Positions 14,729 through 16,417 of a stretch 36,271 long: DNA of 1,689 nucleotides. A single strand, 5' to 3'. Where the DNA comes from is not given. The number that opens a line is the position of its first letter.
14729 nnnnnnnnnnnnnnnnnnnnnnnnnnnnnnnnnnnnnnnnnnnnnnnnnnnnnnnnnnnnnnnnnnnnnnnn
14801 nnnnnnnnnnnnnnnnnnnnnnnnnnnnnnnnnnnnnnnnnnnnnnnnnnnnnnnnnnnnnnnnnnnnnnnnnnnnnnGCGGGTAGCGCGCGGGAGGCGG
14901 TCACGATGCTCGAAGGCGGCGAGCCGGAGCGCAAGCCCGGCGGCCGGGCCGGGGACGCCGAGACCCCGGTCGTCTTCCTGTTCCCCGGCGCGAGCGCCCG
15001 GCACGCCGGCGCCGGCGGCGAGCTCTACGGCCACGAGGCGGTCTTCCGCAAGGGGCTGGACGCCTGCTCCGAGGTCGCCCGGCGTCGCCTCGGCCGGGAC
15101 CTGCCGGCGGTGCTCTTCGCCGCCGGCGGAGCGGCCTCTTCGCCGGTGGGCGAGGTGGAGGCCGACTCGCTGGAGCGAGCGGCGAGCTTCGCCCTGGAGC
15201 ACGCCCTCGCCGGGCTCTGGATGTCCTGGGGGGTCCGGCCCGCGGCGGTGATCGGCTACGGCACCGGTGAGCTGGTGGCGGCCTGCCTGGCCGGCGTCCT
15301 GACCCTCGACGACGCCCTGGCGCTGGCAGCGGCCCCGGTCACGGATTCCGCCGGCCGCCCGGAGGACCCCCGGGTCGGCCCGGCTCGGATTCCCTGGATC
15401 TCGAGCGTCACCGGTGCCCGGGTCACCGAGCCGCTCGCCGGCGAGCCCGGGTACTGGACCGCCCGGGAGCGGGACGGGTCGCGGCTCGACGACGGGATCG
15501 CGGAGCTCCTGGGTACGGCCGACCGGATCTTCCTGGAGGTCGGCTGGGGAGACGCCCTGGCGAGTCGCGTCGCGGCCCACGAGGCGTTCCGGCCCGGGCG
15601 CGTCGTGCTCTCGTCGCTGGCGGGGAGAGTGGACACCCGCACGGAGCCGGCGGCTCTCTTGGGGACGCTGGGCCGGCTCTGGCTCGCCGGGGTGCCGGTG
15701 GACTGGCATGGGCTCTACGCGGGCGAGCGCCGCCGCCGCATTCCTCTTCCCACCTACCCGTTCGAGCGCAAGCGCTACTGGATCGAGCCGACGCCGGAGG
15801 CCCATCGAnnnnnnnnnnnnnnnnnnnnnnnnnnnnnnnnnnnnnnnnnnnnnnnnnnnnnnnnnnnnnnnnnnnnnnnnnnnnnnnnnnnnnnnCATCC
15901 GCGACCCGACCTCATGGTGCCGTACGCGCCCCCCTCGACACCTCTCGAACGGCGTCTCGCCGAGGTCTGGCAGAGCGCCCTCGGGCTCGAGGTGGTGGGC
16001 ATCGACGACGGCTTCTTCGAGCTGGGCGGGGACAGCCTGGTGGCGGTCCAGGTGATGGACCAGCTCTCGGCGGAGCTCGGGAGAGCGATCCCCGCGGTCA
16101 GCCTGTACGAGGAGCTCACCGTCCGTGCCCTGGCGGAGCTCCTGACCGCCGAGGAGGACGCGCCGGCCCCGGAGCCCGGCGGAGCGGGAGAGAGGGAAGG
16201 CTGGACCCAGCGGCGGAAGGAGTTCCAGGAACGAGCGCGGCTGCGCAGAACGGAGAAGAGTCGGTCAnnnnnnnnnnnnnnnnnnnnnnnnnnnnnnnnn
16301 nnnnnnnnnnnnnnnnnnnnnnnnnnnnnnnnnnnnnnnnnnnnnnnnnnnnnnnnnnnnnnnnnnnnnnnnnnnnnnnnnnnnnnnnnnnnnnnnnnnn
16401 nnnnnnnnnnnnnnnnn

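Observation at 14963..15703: Decayed AT in an otherwise intact KS-AT0-T module, giving a hybrid cis/trans-acylated line and a retained beta-keto group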

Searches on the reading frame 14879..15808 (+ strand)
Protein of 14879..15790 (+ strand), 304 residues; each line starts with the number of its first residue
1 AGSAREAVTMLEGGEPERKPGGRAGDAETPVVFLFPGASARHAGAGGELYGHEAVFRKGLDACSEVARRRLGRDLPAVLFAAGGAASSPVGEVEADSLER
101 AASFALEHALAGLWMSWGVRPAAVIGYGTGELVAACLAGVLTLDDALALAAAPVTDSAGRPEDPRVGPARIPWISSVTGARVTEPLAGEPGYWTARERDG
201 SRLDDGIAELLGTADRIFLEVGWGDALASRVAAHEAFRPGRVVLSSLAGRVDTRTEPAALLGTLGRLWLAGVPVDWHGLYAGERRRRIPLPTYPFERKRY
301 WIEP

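Call 60: search_solved_structures(query=window:14879-15790:+, max_evalue=0.001, show_alignments=2)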
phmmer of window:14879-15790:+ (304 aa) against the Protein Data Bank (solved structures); distinct sequences matched with E-value up to 0.001: 77 (the best 60 are shown).
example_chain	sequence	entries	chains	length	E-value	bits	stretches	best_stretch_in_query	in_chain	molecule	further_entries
4qbu_A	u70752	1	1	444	3.7e-38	135.1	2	6-150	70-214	ZmaA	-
8xjy_A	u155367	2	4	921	3.8e-34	121.9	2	30-152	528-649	Polyketide synthase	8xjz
8xju_A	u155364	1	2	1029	5.3e-34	121.5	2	30-152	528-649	Polyketide synthase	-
4mz0_A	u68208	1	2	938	2.7e-29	106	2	30-152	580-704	CurL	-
9iyw_A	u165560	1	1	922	3.2e-29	105.7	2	167-303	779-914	Polyketide synthase,GfsA KSQ-AncAT chimeric protein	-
7m7f_B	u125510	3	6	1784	5.9e-29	104.9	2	162-304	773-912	EryAI,6-deoxyerythronolide-B synthase EryA3, modules 5 and 6 chimera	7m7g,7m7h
8tjn_B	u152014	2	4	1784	6.1e-29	104.8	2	162-304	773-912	EryAI,6-deoxyerythronolide-B synthase EryA3, modules 5 and 6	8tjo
7m7j_B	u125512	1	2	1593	7e-28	101.3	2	162-304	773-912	EryAI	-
7m7i_B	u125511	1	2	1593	7.1e-28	101.3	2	162-304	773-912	EryAI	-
5yda_A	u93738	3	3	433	2.6e-26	96.2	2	3-154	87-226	PKS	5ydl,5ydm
8in9_A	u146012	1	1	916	6.6e-25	91.6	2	171-303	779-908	Polyketide synthase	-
7vee_A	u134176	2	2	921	7e-25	91.5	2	171-303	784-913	Polyketide synthase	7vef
6iyo_A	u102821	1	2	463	3.5e-22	82.6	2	14-153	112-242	Type I modular polyketide synthase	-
7s6b_A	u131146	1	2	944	2e-21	80.1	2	167-304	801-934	Polyketide synthase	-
7m7e_B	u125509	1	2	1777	8.6e-21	78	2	30-150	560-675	6-deoxyerythronolide-B synthase EryA2, modules 3 and 4,EryAI,6-deoxyerythronolide-B syntha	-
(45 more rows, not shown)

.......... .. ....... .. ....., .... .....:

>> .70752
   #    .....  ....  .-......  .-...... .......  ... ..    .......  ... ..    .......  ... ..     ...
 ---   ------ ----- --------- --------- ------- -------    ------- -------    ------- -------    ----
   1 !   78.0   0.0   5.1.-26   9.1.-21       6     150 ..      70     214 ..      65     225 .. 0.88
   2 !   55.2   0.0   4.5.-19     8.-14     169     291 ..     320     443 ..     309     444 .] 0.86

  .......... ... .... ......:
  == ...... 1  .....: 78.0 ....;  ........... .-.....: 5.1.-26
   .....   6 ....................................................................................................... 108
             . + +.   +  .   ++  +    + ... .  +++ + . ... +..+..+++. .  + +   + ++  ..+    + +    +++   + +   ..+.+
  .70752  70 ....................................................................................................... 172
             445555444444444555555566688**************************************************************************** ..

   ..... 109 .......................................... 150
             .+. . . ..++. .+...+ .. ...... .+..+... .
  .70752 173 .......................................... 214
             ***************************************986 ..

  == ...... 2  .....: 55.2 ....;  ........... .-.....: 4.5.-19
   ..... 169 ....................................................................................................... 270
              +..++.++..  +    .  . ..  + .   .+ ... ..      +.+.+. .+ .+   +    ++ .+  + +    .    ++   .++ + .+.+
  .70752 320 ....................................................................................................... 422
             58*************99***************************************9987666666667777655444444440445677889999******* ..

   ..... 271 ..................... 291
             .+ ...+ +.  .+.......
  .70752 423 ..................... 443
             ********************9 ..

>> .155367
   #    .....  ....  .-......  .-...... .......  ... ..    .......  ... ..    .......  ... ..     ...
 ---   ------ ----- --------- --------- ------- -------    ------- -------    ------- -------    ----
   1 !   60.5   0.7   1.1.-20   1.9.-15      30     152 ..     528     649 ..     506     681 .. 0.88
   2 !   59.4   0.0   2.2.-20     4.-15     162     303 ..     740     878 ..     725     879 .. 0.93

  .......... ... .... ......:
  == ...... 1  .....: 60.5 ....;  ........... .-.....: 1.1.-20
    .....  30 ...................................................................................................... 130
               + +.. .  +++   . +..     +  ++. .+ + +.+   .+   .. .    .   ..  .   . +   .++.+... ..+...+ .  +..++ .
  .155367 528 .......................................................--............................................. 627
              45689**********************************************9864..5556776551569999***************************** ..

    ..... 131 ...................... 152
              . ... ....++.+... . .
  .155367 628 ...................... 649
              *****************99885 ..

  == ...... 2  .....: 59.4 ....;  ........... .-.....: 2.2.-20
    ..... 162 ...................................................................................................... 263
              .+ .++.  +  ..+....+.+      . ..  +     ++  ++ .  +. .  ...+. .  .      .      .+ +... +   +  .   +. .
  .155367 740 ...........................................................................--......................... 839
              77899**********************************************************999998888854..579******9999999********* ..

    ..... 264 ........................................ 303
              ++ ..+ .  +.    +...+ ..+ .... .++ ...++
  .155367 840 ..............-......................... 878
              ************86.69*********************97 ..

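Call 76: search_protein_representatives(protein=window:14936-15808:+)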
Query: 291 residues. Proteins with E-value up to 0.001 (for the whole library): 33899; up to 1e-10: 22117; up to 1e-30: 6444. The best 150 are listed.
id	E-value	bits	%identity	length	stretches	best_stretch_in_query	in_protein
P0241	2.0e-186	635.0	45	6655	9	147-284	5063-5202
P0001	1.3e-185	632.4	100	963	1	1-291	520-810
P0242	3.3e-159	545.7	37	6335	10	149-287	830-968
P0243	1.1e-133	461.9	43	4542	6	9-288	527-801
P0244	8.8e-131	452.3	42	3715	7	150-286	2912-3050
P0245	2.7e-124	431.0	38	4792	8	152-286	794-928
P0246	2.7e-123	427.7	33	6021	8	11-133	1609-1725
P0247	2.3e-120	418.1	38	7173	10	148-286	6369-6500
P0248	4.0e-115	400.9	42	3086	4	70-286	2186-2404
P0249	6.7e-115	400.2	38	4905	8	11-133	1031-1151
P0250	1.2e-112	392.7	43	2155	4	136-285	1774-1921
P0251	6.2e-110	383.9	49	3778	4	145-285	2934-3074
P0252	2.2e-109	382.1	50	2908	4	139-285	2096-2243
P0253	7.1e-109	380.4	41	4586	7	149-285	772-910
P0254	7.1e-108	377.1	42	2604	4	149-285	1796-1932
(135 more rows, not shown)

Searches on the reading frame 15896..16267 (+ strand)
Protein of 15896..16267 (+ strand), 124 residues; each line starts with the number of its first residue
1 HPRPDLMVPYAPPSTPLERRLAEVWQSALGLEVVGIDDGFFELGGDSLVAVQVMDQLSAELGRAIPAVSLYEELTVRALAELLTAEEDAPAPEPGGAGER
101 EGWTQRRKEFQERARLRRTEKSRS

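Call 46: find_related_loci(query=A3, collection=genome_contigs, flank=10000)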
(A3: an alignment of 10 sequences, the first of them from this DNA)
Query A3 (124 aa) in genome_contigs; peptide patterns used: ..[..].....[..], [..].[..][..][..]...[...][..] (x = any residue, [..] = any of these).
600 stretches matched a pattern (row limit reached: there are more); 582 encode a relative of the query (tblastn E <= 1e-3); the best 80 are kept; 80 distinct loci.
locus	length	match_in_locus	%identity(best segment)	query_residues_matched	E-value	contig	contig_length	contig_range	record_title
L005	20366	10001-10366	43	1-121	7e-30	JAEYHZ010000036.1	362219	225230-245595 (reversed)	MAG: Bacillota bacterium isolate OH_HFB_338 k127_2141567, whole genome shotgun sequence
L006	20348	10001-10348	49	6-118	2e-29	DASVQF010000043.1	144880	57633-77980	MAG TPA_asm: Pyrinomonadaceae bacterium isolate SMAG_U3200 k141_360307, whole genome shotgun sequence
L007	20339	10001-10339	48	1-116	8e-28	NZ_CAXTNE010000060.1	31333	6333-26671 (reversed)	MAG: uncultured Nostoc sp. isolate public_SRR14722161_metawrap_bin.1 public_SRR14722161_metawrap_bin.1_60, whole genome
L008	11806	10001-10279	52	1-93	8e-27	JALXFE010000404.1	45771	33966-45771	MAG: Thermoanaerobaculia bacterium isolate V2_maxbin2_scaf2bin.072 V2_NODE_50_length_45771_cov_6.286171, whole genome sh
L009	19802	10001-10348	48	1-121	2e-26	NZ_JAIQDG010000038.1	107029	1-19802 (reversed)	Myxococcus sp. RHSTA-1-4 NODE_38_length_107029_cov_155.397674, whole genome shotgun sequence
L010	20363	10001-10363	41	1-121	1e-24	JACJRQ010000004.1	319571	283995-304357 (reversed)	Nostoc calcicola FACHB-3891 contig4, whole genome shotgun sequence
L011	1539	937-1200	51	1-87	2e-22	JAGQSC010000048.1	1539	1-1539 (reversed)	MAG: Acidobacteria bacterium isolate HKST-UBA04 k127_2831140, whole genome shotgun sequence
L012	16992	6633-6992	37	1-124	1e-21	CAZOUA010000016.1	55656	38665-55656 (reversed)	MAG TPA_asm: uncultured Nitrospira sp. isolate SRP287453_co1_350 genome assembly, contig: NODE_849_length_55656_cov_23.6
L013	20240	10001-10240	55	12-91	1e-21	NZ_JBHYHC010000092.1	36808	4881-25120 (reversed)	Umezawaea sp. NPDC059074 NPDC059074_T45_D1.ctg-0092, whole genome shotgun sequence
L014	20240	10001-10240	53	1-80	1e-21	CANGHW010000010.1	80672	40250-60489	MAG: Opitutae bacterium isolate Jr-28jun17-119 genome assembly, contig: Jr-28jun17-C345, whole genome shotgun sequence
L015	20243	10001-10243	44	1-81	4e-20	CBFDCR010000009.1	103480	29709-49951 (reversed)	MAG TPA_asm: uncultured bacterium isolate SRR26215683_binner23_Refined_38 genome assembly, contig: ERZ25073488.23, whole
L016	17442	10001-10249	47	1-83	3e-20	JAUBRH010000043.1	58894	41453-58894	Microcoleus sp. N9_A2 NODE_94_length_58894_cov_66.062584, whole genome shotgun sequence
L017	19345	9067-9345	43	1-93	4e-20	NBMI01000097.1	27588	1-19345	MAG: Candidatus Parabeggiatoa sp. nov. 2 isolate 4572_84 ex4572_84_scaffold_2631, whole genome shotgun sequence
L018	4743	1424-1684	40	1-87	8e-20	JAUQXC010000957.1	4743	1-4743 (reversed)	MAG: Thermoflexales bacterium isolate BIN19 contig_332648, whole genome shotgun sequence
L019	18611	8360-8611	43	1-84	1e-19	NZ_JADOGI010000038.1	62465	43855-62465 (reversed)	Nonomuraea cypriaca strain K274 K274_contig_38, whole genome shotgun sequence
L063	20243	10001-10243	46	3-83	2e-16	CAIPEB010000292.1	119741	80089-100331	MAG: uncultured Planctomycetaceae bacterium isolate LaPlata-15m-b_bin-253 genome assembly, contig: bin-253:292/789, whol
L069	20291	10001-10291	42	2-91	4e-16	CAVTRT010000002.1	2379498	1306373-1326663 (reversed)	MAG: uncultured Actinomycetota bacterium isolate MFD09495.bin.2.13 genome assembly, contig: contig_1587, whole genome sh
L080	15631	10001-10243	41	3-83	8e-16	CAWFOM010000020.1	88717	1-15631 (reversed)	MAG: uncultured delta proteobacterium isolate MFD05942.bin.3.94 genome assembly, contig: contig_61200, whole genome shot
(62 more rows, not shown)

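Call 53: search_protein_families(library=pfam, proteins=[L010:12110-16492:+, L069:10393-13230:+, L080:8849-12754:+, L063:7292-11479:+, L010:10375-12054:+, L010:2894-5680:+, L069:6598-8139:+, L069:15218-17107:+], max_evalue=0.00001)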
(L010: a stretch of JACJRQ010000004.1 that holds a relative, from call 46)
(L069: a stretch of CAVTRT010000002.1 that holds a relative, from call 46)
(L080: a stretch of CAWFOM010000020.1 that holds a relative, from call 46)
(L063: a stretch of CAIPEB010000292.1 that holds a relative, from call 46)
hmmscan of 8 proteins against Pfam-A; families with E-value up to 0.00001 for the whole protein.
L010:12110-16492:+ (1461 aa): 11 families
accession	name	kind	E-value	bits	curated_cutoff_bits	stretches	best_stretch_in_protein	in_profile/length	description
PF00109.32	ketoacyl-synt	-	1.2e-68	231.9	20.8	1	19-270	2-252/252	Beta-ketoacyl synthase, N-terminal domain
PF08659.16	KR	-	8e-49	166.4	22.6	1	1073-1270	1-180/180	KR domain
PF02801.28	Ketoacyl-synt_C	-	2.3e-44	150.6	20.8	1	278-397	1-119/119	Beta-ketoacyl synthase, C-terminal domain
PF22621.2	CurL-like_PKS_C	-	1.6e-27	95.7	27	1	464-527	1-64/64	CurL-like, PKS C-terminal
PF00698.26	Acyl_transf_1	-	1.5e-23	84.3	32.7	1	548-665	1-119/319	Acyl transferase domain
PF16197.11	KAsynt_C_assoc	-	4.9e-20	72.4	33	1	400-512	2-107/111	Ketoacyl-synthetase C-terminal extension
PF21394.3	Beta-ketacyl_N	-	1.3e-19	70.8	26.9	1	869-1014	14-155/170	Beta-ketoacyl synthase-like, N-terminal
PF22336.2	RhiE-like_linker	-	1.1e-17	64.2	27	1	467-529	1-62/67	RhiE-like, KS-MAT linker domain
PF00550.31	PP-binding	-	1.1e-14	54.9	20.8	1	1369-1431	1-65/67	Phosphopantetheine attachment site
PF00106.31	adh_short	-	1e-12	48.4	26.6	1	1076-1252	4-163/195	short chain dehydrogenase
PF13561.12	adh_short_C2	-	7.7e-09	35.9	27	1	1133-1253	35-158/236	Enoyl-(Acyl carrier protein) reductase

L069:10393-13230:+ (946 aa): 7 families
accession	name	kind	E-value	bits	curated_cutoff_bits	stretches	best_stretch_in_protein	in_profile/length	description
PF00109.32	ketoacyl-synt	-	1.2e-64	218.8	20.8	1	19-261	4-252/252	Beta-ketoacyl synthase, N-terminal domain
PF02801.28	Ketoacyl-synt_C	-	1.2e-42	145.1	20.8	1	269-387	1-118/119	Beta-ketoacyl synthase, C-terminal domain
PF16197.11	KAsynt_C_assoc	-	1.9e-21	77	33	1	390-506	1-111/111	Ketoacyl-synthetase C-terminal extension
PF22621.2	CurL-like_PKS_C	-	3.7e-19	68.9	27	1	454-517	1-64/64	CurL-like, PKS C-terminal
PF22336.2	RhiE-like_linker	-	5.3e-12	46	27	1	457-520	1-63/67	RhiE-like, KS-MAT linker domain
PF00550.31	PP-binding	-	1e-11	45.4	20.8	1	869-931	2-66/67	Phosphopantetheine attachment site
PF00698.26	Acyl_transf_1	-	4.4e-07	30.1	32.7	1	541-657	4-123/319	Acyl transferase domain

L080:8849-12754:+ (1302 aa): 9 families
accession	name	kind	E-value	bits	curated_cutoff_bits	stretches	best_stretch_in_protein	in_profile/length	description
PF00109.32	ketoacyl-synt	-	2.7e-66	224.2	20.8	1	499-750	1-252/252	Beta-ketoacyl synthase, N-terminal domain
PF02801.28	Ketoacyl-synt_C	-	8.1e-44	148.9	20.8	1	758-876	1-118/119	Beta-ketoacyl synthase, C-terminal domain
PF00501.34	AMP-binding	-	2.4e-36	125.8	29.9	1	17-238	155-384/384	AMP-binding enzyme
PF22621.2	CurL-like_PKS_C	-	4.3e-24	84.7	27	1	941-1004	1-64/64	CurL-like, PKS C-terminal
PF22336.2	RhiE-like_linker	-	2.5e-17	63.1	27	1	944-1005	1-61/67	RhiE-like, KS-MAT linker domain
PF00550.31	PP-binding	-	2.9e-17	63.1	20.8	1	402-465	2-67/67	Phosphopantetheine attachment site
PF16197.11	KAsynt_C_assoc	-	4.9e-16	59.6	33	1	879-989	1-107/111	Ketoacyl-synthetase C-terminal extension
PF00698.26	Acyl_transf_1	-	5.6e-13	49.5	32.7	1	1025-1139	1-109/319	Acyl transferase domain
PF13193.12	AMP-binding_C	-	5.6e-08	34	24.5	1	296-372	2-76/76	AMP-binding enzyme C-terminal domain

L063:7292-11479:+ (1396 aa): 9 families
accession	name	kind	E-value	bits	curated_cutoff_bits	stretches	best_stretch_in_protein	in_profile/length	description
PF00109.32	ketoacyl-synt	-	9e-97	324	20.8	1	74-322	2-251/252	Beta-ketoacyl synthase, N-terminal domain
PF02801.28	Ketoacyl-synt_C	-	4.6e-40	136.8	20.8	1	331-448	1-118/119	Beta-ketoacyl synthase, C-terminal domain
PF13469.12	Sulfotransfer_3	-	1.5e-30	107.5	27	1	1048-1267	2-216/216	Sulfotransferase family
PF16197.11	KAsynt_C_assoc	-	1.5e-21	77.3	33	1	451-563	1-107/111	Ketoacyl-synthetase C-terminal extension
PF00550.31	PP-binding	-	4.6e-15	56.1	20.8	1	921-984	2-67/67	Phosphopantetheine attachment site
PF22621.2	CurL-like_PKS_C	-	3.1e-14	53.1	27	1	516-577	1-63/64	CurL-like, PKS C-terminal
PF00698.26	Acyl_transf_1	-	8.6e-12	45.6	32.7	1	636-716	32-114/319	Acyl transferase domain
PF22336.2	RhiE-like_linker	-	9.6e-08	32.3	27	1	520-582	2-64/67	RhiE-like, KS-MAT linker domain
PF00685.33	Sulfotransfer_1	-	6.5e-06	26.2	22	0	1047-1278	3-197/255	Sulfotransferase domain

L010:10375-12054:+ (560 aa): 3 families
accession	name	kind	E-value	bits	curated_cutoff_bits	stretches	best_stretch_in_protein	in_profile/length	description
PF00282.25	Pyridoxal_deC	-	4.5e-47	161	27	1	88-467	8-374/375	Pyridoxal-dependent decarboxylase conserved domain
PF01212.27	Beta_elim_lyase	-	4.5e-06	26.6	27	1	245-386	77-221/288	Beta-eliminating lyase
PF00266.25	Aminotran_5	-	9.2e-06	25.3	21.5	0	262-455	112-300/371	Aminotransferase class-V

L010:2894-5680:+ (929 aa): 4 families
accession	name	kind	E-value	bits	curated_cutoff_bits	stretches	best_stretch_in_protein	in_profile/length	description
PF00501.34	AMP-binding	-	1.8e-85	287.5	29.9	1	278-657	1-384/384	AMP-binding enzyme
PF00668.25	Condensation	-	1e-29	104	30.6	1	15-256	188-454/456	Condensation domain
PF00550.31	PP-binding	-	3.1e-14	53.4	20.8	1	828-891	2-67/67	Phosphopantetheine attachment site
PF13193.12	AMP-binding_C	-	9.8e-11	42.9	24.5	1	723-798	1-76/76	AMP-binding enzyme C-terminal domain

L069:6598-8139:+ (514 aa): 2 families
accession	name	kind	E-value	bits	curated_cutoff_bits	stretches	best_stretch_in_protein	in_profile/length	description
PF07690.21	MFS_1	-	6.2e-35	121.2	33.4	1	108-451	1-347/347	Major Facilitator Superfamily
PF00083.30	Sugar_tr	-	9.7e-07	28.4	22.3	1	138-275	47-188/452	Sugar (and other) transporter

L069:15218-17107:+ (630 aa): 2 families
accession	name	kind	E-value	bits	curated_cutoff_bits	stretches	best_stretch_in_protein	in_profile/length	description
PF00425.24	Chorismate_bind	-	2.1e-38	132.8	27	1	130-387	4-257/257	chorismate binding enzyme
PF00117.34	GATase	-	1.1e-23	84.3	22.8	1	444-620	1-183/190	Glutamine amidotransferase class-I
